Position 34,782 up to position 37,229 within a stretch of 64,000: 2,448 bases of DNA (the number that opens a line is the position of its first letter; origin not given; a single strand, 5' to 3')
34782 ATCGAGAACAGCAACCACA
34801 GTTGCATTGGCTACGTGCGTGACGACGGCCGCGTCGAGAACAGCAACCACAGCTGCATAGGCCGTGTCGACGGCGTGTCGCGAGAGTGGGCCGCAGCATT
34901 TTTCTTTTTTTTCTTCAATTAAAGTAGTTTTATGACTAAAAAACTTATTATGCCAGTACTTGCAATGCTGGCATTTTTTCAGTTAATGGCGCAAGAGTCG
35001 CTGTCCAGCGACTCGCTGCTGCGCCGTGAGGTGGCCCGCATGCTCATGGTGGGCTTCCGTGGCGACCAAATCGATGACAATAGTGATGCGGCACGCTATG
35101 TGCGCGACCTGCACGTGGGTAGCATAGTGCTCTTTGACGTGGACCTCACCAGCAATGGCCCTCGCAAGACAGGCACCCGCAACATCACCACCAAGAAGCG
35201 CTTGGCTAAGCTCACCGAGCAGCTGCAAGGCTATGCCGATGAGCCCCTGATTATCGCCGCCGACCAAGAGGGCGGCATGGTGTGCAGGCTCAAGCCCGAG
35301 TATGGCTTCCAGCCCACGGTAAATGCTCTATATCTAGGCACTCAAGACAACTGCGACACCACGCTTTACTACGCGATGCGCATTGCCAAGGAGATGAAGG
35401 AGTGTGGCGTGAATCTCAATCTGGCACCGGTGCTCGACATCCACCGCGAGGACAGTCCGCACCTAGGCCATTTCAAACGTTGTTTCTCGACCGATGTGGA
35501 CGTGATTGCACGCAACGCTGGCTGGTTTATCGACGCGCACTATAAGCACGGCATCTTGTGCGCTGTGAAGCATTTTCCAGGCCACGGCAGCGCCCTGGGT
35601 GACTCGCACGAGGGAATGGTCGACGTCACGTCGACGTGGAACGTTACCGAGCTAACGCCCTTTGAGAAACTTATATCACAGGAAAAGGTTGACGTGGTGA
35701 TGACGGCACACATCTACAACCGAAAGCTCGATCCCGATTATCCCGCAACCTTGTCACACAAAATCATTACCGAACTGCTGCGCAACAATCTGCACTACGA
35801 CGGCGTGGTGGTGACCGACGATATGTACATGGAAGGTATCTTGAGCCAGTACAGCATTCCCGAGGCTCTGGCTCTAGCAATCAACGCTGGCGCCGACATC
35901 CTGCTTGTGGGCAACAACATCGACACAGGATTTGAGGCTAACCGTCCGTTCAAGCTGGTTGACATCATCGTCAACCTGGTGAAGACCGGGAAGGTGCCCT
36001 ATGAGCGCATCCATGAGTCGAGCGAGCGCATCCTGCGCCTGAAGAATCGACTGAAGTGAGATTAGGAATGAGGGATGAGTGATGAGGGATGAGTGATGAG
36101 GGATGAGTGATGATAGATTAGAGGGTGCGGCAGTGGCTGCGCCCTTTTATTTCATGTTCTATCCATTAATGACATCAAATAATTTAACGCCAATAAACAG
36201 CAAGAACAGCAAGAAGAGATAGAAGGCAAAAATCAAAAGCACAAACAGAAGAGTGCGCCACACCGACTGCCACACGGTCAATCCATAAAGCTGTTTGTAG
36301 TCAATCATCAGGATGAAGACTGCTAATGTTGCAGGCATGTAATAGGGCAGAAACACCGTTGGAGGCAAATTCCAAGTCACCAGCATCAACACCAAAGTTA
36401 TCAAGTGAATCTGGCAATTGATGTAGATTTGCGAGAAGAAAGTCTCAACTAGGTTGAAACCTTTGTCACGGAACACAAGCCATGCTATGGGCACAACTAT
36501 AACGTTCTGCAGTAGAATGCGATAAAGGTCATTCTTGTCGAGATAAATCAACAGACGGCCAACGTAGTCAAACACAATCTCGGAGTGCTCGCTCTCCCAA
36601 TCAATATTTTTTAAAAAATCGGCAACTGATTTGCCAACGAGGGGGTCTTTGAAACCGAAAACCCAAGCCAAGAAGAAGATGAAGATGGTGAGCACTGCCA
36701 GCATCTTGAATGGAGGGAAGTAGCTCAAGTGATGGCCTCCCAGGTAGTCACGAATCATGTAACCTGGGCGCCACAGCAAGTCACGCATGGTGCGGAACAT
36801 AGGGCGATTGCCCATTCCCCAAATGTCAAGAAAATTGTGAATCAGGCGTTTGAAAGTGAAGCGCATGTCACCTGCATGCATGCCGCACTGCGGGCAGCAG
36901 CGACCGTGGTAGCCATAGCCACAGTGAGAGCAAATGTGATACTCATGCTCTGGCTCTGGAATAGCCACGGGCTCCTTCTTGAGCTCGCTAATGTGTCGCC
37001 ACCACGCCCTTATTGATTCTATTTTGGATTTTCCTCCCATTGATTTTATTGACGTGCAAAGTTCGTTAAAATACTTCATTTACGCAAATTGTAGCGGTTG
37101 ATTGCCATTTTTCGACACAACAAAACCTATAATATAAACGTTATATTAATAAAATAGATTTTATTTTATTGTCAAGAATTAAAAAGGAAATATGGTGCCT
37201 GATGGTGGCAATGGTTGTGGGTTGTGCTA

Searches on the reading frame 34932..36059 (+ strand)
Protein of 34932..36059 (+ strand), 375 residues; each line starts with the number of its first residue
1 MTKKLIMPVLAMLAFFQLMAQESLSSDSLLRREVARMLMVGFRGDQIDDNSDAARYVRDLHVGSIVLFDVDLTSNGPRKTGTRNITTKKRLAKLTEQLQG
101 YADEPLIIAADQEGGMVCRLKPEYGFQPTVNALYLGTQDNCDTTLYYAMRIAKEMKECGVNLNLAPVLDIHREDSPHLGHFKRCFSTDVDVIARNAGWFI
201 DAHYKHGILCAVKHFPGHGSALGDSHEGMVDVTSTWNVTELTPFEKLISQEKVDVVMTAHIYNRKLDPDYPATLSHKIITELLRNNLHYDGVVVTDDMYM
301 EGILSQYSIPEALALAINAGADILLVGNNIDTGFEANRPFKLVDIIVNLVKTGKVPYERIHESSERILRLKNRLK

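Call 17: search_protein_families(library=pfam, proteins=[window:34932-36059:+])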
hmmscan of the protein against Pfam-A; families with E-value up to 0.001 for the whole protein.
window:34932-36059:+ (375 aa): 1 family
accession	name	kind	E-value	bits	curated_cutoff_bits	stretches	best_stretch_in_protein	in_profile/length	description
PF00933.27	Glyco_hydro_3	-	3.1e-62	211.3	27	1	30-370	2-316/316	Glycosyl hydrolase family 3 N terminal domain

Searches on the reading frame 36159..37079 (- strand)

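Call 17: search_protein_families(library=pfam, proteins=[window:36159-37079:-])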
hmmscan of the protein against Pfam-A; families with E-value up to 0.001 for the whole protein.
window:36159-37079:- (306 aa): 1 family
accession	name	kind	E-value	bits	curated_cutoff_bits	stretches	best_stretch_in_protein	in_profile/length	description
PF12412.13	DUF3667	-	2.6e-12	46.5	27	1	94-135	4-45/45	Protein of unknown function (DUF3667)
